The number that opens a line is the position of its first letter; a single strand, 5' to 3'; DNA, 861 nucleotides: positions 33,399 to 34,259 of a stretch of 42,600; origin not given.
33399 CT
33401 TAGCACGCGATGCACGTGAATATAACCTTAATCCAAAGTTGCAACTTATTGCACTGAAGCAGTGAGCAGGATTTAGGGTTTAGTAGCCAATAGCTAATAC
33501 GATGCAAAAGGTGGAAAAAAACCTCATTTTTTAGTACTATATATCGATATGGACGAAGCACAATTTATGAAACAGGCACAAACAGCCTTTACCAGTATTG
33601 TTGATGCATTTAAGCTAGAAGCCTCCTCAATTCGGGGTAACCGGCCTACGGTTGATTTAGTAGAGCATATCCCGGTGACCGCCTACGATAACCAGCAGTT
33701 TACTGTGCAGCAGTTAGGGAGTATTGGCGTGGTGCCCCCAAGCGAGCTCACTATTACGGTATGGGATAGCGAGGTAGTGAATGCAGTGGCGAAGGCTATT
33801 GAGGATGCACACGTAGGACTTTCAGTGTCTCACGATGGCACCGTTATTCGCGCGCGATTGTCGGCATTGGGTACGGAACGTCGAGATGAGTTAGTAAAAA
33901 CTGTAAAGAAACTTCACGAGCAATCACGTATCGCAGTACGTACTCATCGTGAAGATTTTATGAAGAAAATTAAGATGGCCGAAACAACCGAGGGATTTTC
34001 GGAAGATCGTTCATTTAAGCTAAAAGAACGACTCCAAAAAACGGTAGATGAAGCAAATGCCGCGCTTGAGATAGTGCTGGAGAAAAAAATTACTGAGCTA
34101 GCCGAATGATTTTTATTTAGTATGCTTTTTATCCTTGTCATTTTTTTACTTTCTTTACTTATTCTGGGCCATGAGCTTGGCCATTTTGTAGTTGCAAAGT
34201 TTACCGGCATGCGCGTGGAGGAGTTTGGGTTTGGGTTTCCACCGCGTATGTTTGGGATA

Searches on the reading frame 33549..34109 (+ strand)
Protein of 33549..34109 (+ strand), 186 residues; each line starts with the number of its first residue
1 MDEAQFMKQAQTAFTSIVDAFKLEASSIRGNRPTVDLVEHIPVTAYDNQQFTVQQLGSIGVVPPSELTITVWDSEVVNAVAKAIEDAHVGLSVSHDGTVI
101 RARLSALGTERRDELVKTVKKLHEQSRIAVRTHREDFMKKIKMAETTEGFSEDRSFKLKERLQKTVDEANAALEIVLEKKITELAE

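Call 50: search_protein_families(library=pfam, proteins=[window:33549-34109:+])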
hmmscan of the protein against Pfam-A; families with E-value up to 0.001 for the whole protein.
window:33549-34109:+ (186 aa): 1 family
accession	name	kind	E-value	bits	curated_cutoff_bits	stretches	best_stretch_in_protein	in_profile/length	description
PF01765.24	RRF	-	3.8e-37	128.1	29.7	1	22-184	2-163/164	Ribosome recycling factor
